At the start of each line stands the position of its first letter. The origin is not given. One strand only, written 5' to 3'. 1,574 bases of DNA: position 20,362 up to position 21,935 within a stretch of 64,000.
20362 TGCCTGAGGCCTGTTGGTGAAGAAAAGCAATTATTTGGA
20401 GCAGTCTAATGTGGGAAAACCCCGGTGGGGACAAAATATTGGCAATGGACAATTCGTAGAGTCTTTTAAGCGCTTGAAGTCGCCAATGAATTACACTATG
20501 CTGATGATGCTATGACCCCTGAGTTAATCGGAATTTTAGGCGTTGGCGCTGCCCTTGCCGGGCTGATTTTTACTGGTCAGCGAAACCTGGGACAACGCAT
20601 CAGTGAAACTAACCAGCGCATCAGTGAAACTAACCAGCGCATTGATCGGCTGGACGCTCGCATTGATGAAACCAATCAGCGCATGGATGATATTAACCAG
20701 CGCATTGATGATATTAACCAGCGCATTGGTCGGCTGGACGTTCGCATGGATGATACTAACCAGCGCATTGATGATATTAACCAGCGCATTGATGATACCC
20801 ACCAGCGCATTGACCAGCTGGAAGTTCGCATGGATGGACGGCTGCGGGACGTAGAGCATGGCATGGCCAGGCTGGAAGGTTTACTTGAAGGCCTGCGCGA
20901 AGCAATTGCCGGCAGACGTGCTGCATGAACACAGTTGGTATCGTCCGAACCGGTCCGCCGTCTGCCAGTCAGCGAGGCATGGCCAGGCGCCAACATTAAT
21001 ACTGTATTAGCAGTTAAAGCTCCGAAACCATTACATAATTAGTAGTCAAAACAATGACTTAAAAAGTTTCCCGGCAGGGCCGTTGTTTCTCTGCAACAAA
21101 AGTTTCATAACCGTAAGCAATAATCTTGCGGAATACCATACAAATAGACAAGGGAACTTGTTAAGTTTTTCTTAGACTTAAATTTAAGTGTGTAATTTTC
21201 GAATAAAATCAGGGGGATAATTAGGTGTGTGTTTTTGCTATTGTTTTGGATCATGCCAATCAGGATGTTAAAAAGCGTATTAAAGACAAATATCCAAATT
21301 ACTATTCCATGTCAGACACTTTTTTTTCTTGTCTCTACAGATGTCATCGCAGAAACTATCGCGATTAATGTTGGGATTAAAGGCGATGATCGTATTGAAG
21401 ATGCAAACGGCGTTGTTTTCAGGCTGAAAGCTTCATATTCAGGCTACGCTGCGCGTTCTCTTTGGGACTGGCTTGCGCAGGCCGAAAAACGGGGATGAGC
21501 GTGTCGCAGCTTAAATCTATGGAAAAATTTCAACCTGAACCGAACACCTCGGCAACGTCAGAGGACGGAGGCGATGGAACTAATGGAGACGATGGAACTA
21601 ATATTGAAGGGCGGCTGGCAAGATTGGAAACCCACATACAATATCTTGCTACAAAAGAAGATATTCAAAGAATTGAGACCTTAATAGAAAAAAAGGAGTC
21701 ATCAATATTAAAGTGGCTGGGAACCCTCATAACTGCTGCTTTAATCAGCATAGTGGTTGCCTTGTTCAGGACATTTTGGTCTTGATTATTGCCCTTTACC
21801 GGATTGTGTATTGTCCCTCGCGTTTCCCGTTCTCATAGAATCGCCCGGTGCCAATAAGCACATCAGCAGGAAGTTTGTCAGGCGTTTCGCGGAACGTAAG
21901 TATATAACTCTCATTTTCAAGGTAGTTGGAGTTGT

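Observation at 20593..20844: Twelve in-frame 21-bp tandem repeats encode heptads, giving a length-variable coiled-coil stalk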

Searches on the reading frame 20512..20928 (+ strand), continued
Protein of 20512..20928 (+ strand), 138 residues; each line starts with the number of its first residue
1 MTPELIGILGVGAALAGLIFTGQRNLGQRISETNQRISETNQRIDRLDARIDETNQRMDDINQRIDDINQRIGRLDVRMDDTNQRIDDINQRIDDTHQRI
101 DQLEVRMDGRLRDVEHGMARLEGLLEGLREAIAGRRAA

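Call 25: search_solved_structures(query=A1, max_evalue=1)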
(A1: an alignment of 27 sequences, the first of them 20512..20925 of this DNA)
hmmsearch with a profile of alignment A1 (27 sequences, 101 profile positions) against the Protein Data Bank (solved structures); distinct sequences matched with E-value up to 1: 190 (the best 60 are shown).
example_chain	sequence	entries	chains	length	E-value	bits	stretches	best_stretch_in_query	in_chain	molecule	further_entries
7ki4_A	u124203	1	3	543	0.00035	24.4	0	12-87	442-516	Fusion glycoprotein F0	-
6gaj_A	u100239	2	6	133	0.0004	24.2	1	25-87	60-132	Outer capsid protein sigma-1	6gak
6gao_A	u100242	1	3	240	0.00041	24.1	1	25-89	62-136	Outer capsid protein sigma-1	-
7ki6_A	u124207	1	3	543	0.00054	23.8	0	13-87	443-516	Fusion glycoprotein F0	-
9shw_Aa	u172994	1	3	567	0.00071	23.4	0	12-87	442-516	Fusion glycoprotein F0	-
9v3e_A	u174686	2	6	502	0.00072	23.4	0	12-86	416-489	Fusion glycoprotein F0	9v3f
3s84_A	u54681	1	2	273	0.00089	23.1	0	29-94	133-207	Apolipoprotein A-IV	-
9sf4_Aa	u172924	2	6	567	0.00096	23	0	13-87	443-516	Fusion glycoprotein F0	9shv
8rvn_F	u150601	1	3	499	0.0012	22.6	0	12-86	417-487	Fusion glycoprotein F0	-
6t3f_F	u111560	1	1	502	0.0012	22.6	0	12-86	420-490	Fusion glycoprotein F0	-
7zr2_A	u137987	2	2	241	0.0023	21.7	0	30-86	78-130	Spike protein S2',Chimeric protein mimic of SARS-CoV-2 Spike HR1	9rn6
7o97_A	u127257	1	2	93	0.0025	21.6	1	5-72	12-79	hypothetical protein UY81_C0065G0003 from Candidatus Giovannonibacteria bacterium converte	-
5ejb_B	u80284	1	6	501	0.0029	21.4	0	6-61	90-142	Fusion glycoprotein F0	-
9cin_A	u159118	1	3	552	0.0036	21.1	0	12-86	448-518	Fusion glycoprotein F0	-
5evm_A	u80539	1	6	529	0.0041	20.9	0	5-61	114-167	Fusion glycoprotein F0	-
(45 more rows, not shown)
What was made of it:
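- Closest known: Stalks of trimeric autotransporter adhesins. Same: The weak PDB profile matches are mostly trimeric coiled coils, including SadA and EibD fragments (call 25).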

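Call 29: search_protein_families(library=pfam, alignment_id=A3, max_evalue=0.00001)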
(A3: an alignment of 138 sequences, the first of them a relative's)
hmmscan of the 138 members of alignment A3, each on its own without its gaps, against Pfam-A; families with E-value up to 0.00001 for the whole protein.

A. member 1, L003:4670-5842:- (391 aa): 2 families
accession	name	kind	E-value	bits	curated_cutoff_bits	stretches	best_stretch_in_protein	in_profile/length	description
PF02826.25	2-Hacid_dh_C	-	4e-55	186.4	25.1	1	177-353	2-178/178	D-isomer specific 2-hydroxyacid dehydrogenase, NAD binding domain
PF00389.36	2-Hacid_dh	-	2.7e-24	85.8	24.6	1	80-384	7-133/134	D-isomer specific 2-hydroxyacid dehydrogenase, catalytic domain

B. families by the number of members that match (of 138 scanned): 95 families (the first 25 are shown)
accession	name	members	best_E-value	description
PF00296.26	Bac_luciferase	3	6.8e-62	Luciferase-like monooxygenase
PF07992.20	Pyr_redox_2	3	5.6e-52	Pyridine nucleotide-disulphide oxidoreductase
PF13450.12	NAD_binding_8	3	1.2e-07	NAD(P)-binding Rossmann-like domain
PF00501.34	AMP-binding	2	3.5e-75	AMP-binding enzyme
PF01266.30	DAO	2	4.4e-73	FAD dependent oxidoreductase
PF00378.25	ECH_1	2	1.4e-59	Enoyl-CoA hydratase/isomerase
PF13561.12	adh_short_C2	2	1.1e-55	Enoyl-(Acyl carrier protein) reductase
PF02668.22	TauD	2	1.2e-55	Taurine catabolism dioxygenase TauD, TfdA family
PF02826.25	2-Hacid_dh_C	2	4e-55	D-isomer specific 2-hydroxyacid dehydrogenase, NAD binding domain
PF13714.12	PEP_mutase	2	1.1e-46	Phosphoenolpyruvate phosphomutase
PF00106.31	adh_short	2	7.6e-44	short chain dehydrogenase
PF16113.10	ECH_2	2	7.5e-38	Enoyl-CoA hydratase/isomerase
PF02577.19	BFN_dom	2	2.2e-37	Bifunctional nuclease domain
PF13030.11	DUF3891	2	4.4e-35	Protein of unknown function (DUF3891)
PF00848.25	Ring_hydroxyl_A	2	4.5e-35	Ring hydroxylating alpha subunit (catalytic domain)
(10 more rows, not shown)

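Call 30: find_related_loci(query=A1, collection=viral_contigs, flank=5000)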
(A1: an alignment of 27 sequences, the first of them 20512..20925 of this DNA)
Query A1 (138 aa) in viral_contigs; peptide patterns used: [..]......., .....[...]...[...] (x = any residue, [..] = any of these).
62 stretches matched a pattern, but none encodes a relative of the query by tblastn (E <= 1e-3).

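Call 42: search_protein_families(library=pfam, proteins=[P0097, P0057, P0094, P0113, P0001, P0073], max_evalue=1)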
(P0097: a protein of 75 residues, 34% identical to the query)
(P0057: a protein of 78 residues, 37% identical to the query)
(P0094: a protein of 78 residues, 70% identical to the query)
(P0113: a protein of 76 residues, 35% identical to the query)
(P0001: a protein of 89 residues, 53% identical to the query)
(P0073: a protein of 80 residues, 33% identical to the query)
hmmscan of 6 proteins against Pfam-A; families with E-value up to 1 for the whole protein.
P0097 (75 aa): 8 families
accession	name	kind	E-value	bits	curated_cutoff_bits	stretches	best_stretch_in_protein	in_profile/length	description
PF23991.1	DUF7310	-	0.0023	18.8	40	1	28-62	30-64/83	Coiled-coil region of unknown function (DUF7310)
PF10779.14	XhlA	-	0.054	14.1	34.7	1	29-65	5-41/67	Haemolysin XhlA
PF05377.16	FlaC_arch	-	0.069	14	27.8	1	29-65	1-37/55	Flagella accessory protein C (FlaC)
PF25392.1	MS_channel_TM1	-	0.11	13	27.1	1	3-46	3-46/79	Mechanosensitive ion channel, transmembrane helix 1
PF06305.16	LapA_dom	-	0.15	12.4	28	1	5-44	23-63/64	Lipopolysaccharide assembly protein A domain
PF06825.17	HSBP1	-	0.16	12.3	28.6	1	28-46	27-45/51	Heat shock factor binding protein 1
PF16326.10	ABC_tran_CTD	-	0.2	12.4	32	1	28-59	15-48/69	ABC transporter C-terminal domain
PF12795.12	MscS_porin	-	0.22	11.5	34.4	1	25-68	174-217/238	Mechanosensitive ion channel porin domain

P0057 (78 aa): 4 families
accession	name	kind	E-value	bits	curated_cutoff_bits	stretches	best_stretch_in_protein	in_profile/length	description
PF25392.1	MS_channel_TM1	-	0.0018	18.7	27.1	1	3-46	3-46/79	Mechanosensitive ion channel, transmembrane helix 1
PF23991.1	DUF7310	-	0.022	15.7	40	1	34-69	22-57/83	Coiled-coil region of unknown function (DUF7310)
PF10779.14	XhlA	-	0.094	13.3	34.7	1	32-72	1-41/67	Haemolysin XhlA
PF20733.2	LRIM1_dimer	-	0.16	12.3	35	1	32-72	57-97/187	Dimerization domain in LRIM1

P0094 (78 aa): 8 families
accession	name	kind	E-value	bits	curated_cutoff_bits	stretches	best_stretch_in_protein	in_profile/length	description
PF06305.16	LapA_dom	-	0.0035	17.6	28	1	3-40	21-63/64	Lipopolysaccharide assembly protein A domain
PF12841.12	YvrJ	-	0.014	15.4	29.5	0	28-44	18-34/36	YvrJ protein family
PF06103.16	DUF948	-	0.041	14.5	37.2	1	7-63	9-65/89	Bacterial protein of unknown function (DUF948)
PF07321.17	YscO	-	0.058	13.8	28.8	1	31-72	66-107/149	Type III secretion protein YscO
PF01442.23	Apolipoprotein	-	0.063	13.4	90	1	28-72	63-108/190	Apolipoprotein A1/A4/E domain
PF06698.16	DUF1192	-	0.11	13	25.5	1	28-49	24-45/58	Protein of unknown function (DUF1192)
PF04513.17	Baculo_PEP_C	-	0.18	12.3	38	1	12-55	26-69/140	Baculovirus polyhedron envelope protein, PEP, C terminus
PF24580.1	DUF7607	-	0.22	12.1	27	0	22-40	51-69/110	Domain of unknown function (DUF7607)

P0113 (76 aa): 1 family
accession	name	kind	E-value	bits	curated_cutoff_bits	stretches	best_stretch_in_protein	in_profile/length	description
PF16082.10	Phage_holin_2_4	-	0.037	14.4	30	1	1-32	31-62/77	Bacteriophage holin family, superfamily II-like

P0001 (89 aa): 13 families
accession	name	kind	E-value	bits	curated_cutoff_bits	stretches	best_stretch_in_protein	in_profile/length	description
PF02346.21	Vac_Fusion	-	0.001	19.1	24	1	51-82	12-43/56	Chordopoxvirus multifunctional envelope protein A27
PF23991.1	DUF7310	-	0.0015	19.4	40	1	25-46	34-55/83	Coiled-coil region of unknown function (DUF7310)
PF07195.17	FliD_C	-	0.0021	18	25.4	1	18-59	187-228/236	Flagellar hook-associated protein 2 C-terminus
PF06305.16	LapA_dom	-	0.013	15.8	28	1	5-43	23-62/64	Lipopolysaccharide assembly protein A domain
PF23831.1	DUF7201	-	0.021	15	27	1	31-70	62-101/142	Coiled-coil region of unknown function (DUF7201)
PF06825.17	HSBP1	-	0.032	14.5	28.6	1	25-46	24-45/51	Heat shock factor binding protein 1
PF17072.10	Spike_torovirin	-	0.05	12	35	1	15-58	910-953/1272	Torovirinae spike glycoprotein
PF01895.24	PhoU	-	0.063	14.1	23.5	1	19-60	19-60/89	PhoU domain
PF07889.17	DUF1664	-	0.067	13.7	34.6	1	12-68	25-81/124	Protein of unknown function (DUF1664)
PF19111.5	DUF5798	-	0.15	12.8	27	1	25-50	33-58/89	Family of unknown function (DUF5798)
PF25392.1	MS_channel_TM1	-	0.16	12.5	27.1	1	6-47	6-47/79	Mechanosensitive ion channel, transmembrane helix 1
PF21222.2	Lamp2_2nd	-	0.19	12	27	1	10-19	4-13/32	Lysosome-associated membrane glycoprotein 2, transmembrane segment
PF09769.14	ApoO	-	0.22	11.9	31.4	0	7-30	72-93/131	Apolipoprotein O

P0073 (80 aa): 3 families
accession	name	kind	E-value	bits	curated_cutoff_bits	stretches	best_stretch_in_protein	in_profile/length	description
PF23432.1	DUF7118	-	0.0066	16.1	27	1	20-75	111-166/357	Domain of unknown function (DUF7118)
PF01442.23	Apolipoprotein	-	0.021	15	90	1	28-73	66-108/190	Apolipoprotein A1/A4/E domain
PF03148.19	Tektin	-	0.064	12.4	34.3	1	24-73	24-73/383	Tektin family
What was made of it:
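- On Pfam DUF5798 / LXG (only models formally above cut-off): P0001 scores 12.8 for DUF5798, and the other short members score nothing (call 42).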

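Call 43: search_protein_representatives(alignment_id=A4)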
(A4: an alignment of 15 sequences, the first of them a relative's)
Query: 15 sequences, 90 profile positions. Proteins with E-value up to 0.001 (for the whole library): 2725; up to 1e-10: 275; up to 1e-30: 1. The best 150 are listed.
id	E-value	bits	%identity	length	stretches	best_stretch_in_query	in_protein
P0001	2.4e-31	124.1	-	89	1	1-89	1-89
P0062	3.3e-26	107.6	-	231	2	31-90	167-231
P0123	7.9e-25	103.2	-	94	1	1-89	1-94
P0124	2.5e-24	101.6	-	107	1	1-90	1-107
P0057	8.8e-24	99.9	-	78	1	1-89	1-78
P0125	1.8e-23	98.8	-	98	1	1-89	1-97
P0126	5.2e-22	94.2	-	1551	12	29-69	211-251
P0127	6.6e-22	93.8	-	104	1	1-87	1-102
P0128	2.0e-21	92.3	-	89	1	1-89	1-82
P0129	2.4e-21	92.0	-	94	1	8-89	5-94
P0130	2.6e-21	91.9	-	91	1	1-89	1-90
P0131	2.6e-21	91.9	-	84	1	1-88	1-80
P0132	3.6e-21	91.5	-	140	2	25-90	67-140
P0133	3.8e-21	91.4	-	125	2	27-89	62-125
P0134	3.9e-21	91.4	-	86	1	1-89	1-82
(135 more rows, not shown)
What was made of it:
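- Family size: 2,725 representatives of 50%-identity clusters at E<=1e-3, 275 at <=1e-10 (call 43).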

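Call 54: search_dna_similar(query=P0001, collection=plasmids, mode=protein, max_evalue=0.001, max_rows=15)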
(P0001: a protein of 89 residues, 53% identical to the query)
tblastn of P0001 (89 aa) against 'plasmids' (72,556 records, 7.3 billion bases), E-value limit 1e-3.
No match.

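Call 55: search_dna_similar(query=P0001, collection=phages, mode=protein, max_evalue=0.001, max_rows=15)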
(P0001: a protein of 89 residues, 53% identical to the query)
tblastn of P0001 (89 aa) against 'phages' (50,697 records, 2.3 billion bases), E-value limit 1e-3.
No match.
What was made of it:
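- On Rz-like i-spanin: No relatives in viral contigs or phages (calls 30, 55).
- Closest known: Pf3 coat protein-type N-out/C-in single-span membrane proteins. Different: No sequence similarity was found, and the family is absent from viral, phage and plasmid collections (calls 30, 54, 55).
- There are 0 relatives in 2.9 million viral contigs and none in the phage or plasmid collections (calls 30, 54, 55).
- Tried and rejected: There were no relatives in IMG/VR viral contigs, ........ phages or PLSDB plasmids (calls 30, 54, 55).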

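Call 56: predict_structure(alignment_id=A1)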
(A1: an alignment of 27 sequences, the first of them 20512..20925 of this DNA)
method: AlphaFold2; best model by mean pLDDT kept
length: 138 residues; sequences in the alignment: 27
mean_pLDDT: 91.7   pTM: 0.49
mean pLDDT of the five models: 91.7, 91.3, 90.9, 88.6, 86.8
residues with pLDDT >= 90: 100; 70-90: 33; 50-70: 5; < 50: 0
segments of 3 or more residues with pLDDT < 50: none
pLDDT, mean of each block of 10 residues (from residue 1): 74 85 88 93 96 98 98 97 98 98 96 94 91 74
secondary structure, 60 per line:
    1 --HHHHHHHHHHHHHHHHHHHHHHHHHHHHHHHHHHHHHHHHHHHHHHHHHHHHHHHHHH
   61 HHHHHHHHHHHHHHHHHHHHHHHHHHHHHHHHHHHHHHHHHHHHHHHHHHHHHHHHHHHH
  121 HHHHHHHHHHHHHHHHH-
elements in order: H3-137
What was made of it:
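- On Coiled-coil protein (structural class): AF2 predicts a helix over residues 3-137 with pLDDT 91.7 (call 56).
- AF2 predicts a single helix over residues 3-137, mean pLDDT 91.7 (call 56).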

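Call 59: find_homologous_proteins(query=A4, max_evalue=1e-8)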
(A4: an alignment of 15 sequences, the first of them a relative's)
Query A4 (15 sequences) (89 aa, profile of the alignment): 3798 proteins with E <= 1e-8 among 8000 candidates; the best 120 are listed.
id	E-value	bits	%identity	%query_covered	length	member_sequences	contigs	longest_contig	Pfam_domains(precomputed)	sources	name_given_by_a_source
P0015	1.5e-35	139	52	100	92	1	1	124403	-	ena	-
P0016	2.0e-35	139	55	100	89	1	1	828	PF10805.15,PF23991.2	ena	-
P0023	5.4e-35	137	49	100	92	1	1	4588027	-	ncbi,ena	-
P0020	1.6e-34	136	51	90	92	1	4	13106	-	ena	-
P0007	5.5e-34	134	49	100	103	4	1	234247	PF06103.17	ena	-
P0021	7.1e-34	134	51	90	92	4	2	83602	-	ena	-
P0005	3.8e-33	131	51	89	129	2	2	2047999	PF01442.24,PF06825.18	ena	-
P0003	6.1e-33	131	48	89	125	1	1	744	-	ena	-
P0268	7.1e-33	131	48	75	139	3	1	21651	PF06103.17,PF06825.18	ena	-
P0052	8.3e-33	130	52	100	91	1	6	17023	-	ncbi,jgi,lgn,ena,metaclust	metaclust:\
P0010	1.2e-32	130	54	75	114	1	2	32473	PF06825.18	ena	-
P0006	1.9e-32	129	52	73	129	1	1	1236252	PF01442.24,PF06825.18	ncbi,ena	-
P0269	3.9e-32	128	45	100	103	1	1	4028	PF10805.15,PF06825.18,PF23991.2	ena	-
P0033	5.0e-32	128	57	75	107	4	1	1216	-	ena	-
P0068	7.0e-32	127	47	100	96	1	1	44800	-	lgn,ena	-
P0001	7.7e-31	124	100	100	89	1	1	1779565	-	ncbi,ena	-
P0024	6.3e-30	121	52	75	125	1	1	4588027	-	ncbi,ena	-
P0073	1.7e-25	107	49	100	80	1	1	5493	-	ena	-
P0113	3.8e-25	106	52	100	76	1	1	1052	-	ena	-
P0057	2.8e-23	100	54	100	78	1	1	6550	-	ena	-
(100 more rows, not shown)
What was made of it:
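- At least 3,798 proteins (90%-identity cluster representatives) at E<=1e-8 (call 59).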

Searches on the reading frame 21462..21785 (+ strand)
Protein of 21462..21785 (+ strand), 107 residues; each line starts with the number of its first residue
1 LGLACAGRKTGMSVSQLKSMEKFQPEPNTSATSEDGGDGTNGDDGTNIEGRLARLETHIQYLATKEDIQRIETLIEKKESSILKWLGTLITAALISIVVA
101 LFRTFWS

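Call 4: search_protein_families(library=pfam, proteins=[window:21462-21785:+], max_evalue=1)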
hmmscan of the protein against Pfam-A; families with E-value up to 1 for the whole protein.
window:21462-21785:+ (107 aa): 3 families
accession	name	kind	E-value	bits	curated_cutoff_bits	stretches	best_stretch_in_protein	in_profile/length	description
PF10779.14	XhlA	-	0.033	14.8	34.7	0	48-101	2-66/67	Haemolysin XhlA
PF10805.13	DUF2730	-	0.042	14.4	24.9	1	47-79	44-76/102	Protein of unknown function (DUF2730)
PF03902.18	Gal4_dimer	-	0.07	13.8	22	1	46-86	6-43/54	Gal4-like dimerisation domain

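Call 5: search_protein_families(library=ncbifam, proteins=[window:21462-21785:+], max_evalue=1)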
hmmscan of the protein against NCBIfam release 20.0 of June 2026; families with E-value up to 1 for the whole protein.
window:21462-21785:+ (107 aa): 1 family
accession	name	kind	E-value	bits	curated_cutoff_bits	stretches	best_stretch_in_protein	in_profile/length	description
TIGR00197.1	yjeF_nterm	hypoth_equivalog_domain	0.068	12.8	88.6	1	37-80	53-96/206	NAD(P)H-hydrate epimerase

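Call 23: search_protein_families(library=phrogs, proteins=[window:21462-21782:+], max_evalue=0.01)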
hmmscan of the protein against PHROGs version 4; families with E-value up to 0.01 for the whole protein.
window:21462-21782:+ (107 aa): 5 families
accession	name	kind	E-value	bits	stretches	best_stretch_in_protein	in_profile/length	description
phrog_6136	-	unknown function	2.4e-06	28.5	1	26-105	19-92/120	-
phrog_6324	-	unknown function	1e-05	26.8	1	31-104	17-90/94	-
phrog_3556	-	unknown function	0.00011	22.5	1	62-102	226-267/276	-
phrog_689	-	lysis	0.00029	22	1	47-102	13-85/91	holin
phrog_2277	-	unknown function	0.0036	18.2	1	58-80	37-59/62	-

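Call 24: search_protein_families(library=padloc, proteins=[window:21462-21782:+], max_evalue=0.01)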
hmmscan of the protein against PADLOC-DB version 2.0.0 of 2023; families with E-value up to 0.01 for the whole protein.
window:21462-21782:+ (107 aa): 0 families
